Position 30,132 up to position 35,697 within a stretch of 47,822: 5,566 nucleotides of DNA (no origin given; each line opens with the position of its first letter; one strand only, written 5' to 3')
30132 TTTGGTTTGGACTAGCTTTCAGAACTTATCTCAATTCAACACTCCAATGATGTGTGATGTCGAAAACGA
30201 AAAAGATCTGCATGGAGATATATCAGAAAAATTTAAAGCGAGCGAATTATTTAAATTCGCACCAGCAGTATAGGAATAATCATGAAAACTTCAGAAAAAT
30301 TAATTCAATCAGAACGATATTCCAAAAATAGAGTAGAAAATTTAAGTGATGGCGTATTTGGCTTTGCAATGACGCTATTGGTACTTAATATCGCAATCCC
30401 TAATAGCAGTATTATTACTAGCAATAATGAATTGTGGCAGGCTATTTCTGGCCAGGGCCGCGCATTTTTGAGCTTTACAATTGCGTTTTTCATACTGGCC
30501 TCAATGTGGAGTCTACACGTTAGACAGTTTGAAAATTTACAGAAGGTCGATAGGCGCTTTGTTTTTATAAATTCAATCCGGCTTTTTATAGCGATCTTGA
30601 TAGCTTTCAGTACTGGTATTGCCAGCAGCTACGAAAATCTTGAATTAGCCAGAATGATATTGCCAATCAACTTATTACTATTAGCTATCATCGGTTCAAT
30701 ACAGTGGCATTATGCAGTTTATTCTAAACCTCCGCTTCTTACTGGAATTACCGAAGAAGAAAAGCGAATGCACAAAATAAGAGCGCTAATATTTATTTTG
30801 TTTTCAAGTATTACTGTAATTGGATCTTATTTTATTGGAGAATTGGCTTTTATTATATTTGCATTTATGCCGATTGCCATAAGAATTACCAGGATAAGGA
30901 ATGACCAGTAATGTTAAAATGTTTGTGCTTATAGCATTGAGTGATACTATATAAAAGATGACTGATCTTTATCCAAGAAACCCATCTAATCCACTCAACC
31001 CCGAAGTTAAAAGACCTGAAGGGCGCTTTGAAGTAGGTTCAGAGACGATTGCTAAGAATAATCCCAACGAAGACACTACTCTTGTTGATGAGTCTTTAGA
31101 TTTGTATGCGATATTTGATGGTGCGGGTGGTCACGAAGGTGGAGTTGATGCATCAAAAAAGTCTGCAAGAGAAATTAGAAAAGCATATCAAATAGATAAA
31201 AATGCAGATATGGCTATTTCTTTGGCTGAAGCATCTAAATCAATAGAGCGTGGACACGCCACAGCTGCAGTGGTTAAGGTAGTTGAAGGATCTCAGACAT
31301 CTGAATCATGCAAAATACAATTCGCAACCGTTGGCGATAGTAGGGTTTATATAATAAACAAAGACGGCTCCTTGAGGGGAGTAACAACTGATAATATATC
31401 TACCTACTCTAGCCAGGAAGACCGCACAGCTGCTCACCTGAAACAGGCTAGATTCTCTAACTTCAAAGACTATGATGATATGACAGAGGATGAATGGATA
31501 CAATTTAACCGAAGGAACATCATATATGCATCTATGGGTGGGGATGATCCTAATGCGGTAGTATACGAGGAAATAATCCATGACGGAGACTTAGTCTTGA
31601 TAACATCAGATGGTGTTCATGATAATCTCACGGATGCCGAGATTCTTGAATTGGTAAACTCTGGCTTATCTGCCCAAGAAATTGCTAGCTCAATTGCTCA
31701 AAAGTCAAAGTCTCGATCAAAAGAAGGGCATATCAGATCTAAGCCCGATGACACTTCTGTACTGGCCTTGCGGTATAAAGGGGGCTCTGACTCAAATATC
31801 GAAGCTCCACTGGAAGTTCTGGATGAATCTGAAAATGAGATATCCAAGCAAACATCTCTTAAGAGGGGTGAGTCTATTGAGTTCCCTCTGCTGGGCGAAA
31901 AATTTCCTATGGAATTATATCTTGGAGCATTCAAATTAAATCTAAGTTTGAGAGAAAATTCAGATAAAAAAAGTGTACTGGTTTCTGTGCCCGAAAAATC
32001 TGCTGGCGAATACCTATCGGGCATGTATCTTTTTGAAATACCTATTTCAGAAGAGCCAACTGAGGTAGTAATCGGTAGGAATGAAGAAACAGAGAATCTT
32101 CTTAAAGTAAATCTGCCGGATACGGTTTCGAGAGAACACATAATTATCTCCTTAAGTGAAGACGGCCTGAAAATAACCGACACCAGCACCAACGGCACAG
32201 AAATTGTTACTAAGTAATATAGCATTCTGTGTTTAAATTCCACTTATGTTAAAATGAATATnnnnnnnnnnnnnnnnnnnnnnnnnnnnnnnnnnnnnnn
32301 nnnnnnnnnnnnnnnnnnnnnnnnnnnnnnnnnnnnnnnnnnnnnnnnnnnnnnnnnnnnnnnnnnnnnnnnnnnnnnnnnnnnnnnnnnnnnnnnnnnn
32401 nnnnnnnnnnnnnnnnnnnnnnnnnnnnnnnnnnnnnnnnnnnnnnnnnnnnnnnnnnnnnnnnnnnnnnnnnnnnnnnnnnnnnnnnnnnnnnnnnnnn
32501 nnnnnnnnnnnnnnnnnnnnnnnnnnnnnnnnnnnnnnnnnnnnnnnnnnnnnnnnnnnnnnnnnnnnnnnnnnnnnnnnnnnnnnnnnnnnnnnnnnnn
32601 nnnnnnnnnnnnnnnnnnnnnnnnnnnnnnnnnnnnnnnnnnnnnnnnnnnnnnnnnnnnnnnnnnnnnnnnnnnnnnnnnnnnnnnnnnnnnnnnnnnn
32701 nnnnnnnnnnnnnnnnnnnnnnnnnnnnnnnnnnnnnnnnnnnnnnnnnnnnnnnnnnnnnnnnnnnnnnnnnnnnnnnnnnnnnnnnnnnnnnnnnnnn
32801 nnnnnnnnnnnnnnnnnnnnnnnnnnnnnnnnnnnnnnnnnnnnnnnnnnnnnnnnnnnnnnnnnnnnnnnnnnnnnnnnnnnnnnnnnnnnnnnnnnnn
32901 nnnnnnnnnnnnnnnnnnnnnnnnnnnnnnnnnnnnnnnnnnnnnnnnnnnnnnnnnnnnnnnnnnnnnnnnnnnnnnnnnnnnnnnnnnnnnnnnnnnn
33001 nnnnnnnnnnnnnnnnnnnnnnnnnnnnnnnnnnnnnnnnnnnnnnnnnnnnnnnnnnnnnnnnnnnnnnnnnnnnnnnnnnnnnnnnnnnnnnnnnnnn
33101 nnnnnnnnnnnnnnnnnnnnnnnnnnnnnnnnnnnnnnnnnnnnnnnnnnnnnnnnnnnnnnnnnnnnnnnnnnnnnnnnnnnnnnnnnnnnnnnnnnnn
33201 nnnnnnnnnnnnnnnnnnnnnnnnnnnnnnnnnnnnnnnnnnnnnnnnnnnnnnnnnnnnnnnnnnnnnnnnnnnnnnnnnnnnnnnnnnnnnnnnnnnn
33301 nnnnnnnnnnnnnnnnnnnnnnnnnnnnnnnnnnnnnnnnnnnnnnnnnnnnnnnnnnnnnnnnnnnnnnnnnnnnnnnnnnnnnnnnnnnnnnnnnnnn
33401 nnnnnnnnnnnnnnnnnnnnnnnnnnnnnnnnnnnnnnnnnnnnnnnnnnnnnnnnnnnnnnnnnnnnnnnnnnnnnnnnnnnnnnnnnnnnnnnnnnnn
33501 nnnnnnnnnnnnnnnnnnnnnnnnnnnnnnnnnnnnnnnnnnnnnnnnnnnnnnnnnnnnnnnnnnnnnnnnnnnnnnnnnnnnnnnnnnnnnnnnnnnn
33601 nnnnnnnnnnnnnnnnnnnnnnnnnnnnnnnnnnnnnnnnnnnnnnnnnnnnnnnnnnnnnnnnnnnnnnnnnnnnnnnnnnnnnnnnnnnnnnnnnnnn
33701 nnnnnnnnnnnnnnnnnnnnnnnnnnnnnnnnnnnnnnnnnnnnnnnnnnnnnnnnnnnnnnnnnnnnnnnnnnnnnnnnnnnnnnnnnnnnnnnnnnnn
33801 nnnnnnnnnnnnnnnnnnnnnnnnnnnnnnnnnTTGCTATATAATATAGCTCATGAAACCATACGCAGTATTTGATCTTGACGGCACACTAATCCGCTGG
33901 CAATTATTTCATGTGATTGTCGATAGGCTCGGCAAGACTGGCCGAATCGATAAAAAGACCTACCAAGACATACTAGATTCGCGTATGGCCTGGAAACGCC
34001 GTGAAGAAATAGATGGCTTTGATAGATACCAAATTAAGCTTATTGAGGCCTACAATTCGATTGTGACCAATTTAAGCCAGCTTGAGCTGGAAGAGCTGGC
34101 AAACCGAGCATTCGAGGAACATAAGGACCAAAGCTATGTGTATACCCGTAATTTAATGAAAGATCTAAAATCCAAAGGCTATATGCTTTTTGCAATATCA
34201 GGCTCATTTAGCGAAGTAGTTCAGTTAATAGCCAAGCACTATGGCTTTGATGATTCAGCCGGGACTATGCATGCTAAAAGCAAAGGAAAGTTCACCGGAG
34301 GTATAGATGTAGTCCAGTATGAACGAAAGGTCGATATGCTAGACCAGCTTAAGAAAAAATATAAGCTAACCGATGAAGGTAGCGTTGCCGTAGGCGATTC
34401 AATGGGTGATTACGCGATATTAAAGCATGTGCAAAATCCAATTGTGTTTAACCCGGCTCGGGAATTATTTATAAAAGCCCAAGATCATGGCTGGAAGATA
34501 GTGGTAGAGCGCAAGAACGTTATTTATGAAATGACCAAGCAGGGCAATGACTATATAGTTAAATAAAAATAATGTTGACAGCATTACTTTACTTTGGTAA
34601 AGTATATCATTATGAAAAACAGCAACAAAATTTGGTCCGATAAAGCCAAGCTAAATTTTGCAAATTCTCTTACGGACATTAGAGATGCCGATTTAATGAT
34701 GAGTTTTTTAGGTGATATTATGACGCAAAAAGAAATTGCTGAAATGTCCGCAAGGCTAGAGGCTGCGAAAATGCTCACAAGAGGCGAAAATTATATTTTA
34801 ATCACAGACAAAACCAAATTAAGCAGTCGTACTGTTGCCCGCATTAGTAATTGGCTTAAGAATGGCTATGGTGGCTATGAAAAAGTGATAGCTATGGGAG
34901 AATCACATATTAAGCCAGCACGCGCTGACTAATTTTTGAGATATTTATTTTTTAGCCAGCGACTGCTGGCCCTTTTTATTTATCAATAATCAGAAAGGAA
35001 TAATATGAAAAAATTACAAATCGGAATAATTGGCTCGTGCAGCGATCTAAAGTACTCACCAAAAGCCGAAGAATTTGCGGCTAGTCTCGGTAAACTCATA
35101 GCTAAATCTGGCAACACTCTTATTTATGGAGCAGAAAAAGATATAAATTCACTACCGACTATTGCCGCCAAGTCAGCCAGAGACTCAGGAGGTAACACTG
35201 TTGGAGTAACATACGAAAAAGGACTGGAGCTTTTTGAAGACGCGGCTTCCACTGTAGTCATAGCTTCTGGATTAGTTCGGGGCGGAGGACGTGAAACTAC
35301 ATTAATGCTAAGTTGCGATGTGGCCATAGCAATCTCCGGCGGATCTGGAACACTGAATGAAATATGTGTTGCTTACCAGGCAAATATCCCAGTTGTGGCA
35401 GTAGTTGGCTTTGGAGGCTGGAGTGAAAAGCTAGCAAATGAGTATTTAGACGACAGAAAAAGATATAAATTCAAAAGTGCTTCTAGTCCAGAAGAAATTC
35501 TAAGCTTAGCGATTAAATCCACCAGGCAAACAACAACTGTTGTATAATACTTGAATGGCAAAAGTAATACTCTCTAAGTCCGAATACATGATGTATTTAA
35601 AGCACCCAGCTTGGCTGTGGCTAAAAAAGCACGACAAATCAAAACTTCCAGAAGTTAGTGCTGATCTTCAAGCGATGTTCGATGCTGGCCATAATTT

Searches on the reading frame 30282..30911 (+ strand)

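Call 116: search_protein_families(library=pfam, proteins=[window:30282-30911:+], max_evalue=0.001)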
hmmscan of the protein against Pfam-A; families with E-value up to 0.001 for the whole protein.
window:30282-30911:+ (209 aa): 1 family
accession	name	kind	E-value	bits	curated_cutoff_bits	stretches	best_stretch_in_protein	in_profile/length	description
PF06736.16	TMEM175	-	2.2e-21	76.6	25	1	17-107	1-87/88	Endosomal/lysosomal potassium channel TMEM175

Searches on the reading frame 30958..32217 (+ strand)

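Call 22: search_protein_families(library=pfam, proteins=[window:30958-32217:+], max_evalue=0.001)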
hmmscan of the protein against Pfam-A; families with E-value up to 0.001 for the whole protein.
window:30958-32217:+ (419 aa): 4 families
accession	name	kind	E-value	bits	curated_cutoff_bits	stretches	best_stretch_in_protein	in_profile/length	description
PF00481.26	PP2C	-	8e-08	32.7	20.3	0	42-144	29-138/255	Protein phosphatase 2C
PF13672.11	PP2C_2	-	5.1e-07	29.9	24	1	26-228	1-182/209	Protein phosphatase 2C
PF00498.31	FHA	-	3e-05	24.8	20.7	1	370-415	1-45/67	FHA domain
PF07228.17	SpoIIE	-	7.4e-05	23.2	25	0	198-273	111-191/192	Stage II sporulation protein E (SpoIIE)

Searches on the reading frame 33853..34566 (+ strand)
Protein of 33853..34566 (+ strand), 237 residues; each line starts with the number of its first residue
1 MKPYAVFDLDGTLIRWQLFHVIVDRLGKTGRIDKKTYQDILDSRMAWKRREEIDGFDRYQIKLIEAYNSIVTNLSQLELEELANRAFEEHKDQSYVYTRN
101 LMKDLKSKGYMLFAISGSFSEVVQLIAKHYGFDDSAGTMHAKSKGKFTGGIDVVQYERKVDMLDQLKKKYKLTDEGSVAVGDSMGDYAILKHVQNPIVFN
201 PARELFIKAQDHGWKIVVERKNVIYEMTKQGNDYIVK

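Call 22: search_protein_families(library=pfam, proteins=[window:33853-34566:+], max_evalue=0.001)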
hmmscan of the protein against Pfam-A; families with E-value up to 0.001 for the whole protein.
window:33853-34566:+ (237 aa): 3 families
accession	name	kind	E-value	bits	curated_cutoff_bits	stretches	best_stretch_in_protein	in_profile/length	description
PF12710.13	HAD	-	2.2e-19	71.1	27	1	5-191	1-189/189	haloacid dehalogenase-like hydrolase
PF00702.32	Hydrolase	-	9.2e-11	42.9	26.4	1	6-192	5-189/191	haloacid dehalogenase-like hydrolase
PF08282.18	Hydrolase_3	-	5.6e-05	23.4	20.9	1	80-212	112-241/255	haloacid dehalogenase-like hydrolase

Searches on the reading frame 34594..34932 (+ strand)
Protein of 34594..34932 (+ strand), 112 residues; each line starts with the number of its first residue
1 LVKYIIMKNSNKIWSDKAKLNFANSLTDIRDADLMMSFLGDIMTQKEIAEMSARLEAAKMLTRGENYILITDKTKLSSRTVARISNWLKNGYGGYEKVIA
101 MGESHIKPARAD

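Call 69: search_protein_families(library=pfam, proteins=[window:34594-34932:+], max_evalue=0.001)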
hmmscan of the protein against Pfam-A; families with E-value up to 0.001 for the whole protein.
window:34594-34932:+ (112 aa): 1 family
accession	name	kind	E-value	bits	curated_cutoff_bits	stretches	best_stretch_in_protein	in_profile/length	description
PF01371.25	Trp_repressor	-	9.4e-13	48.5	27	1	22-99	6-84/88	Trp repressor protein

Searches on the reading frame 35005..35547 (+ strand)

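Call 69: search_protein_families(library=pfam, proteins=[window:35005-35547:+], max_evalue=0.001)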
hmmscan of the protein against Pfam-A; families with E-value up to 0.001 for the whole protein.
window:35005-35547:+ (180 aa): 1 family
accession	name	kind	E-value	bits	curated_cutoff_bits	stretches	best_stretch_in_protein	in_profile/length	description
PF18306.6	LDcluster4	-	3.5e-25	88.8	26.3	1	3-165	1-150/151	SLOG cluster4 family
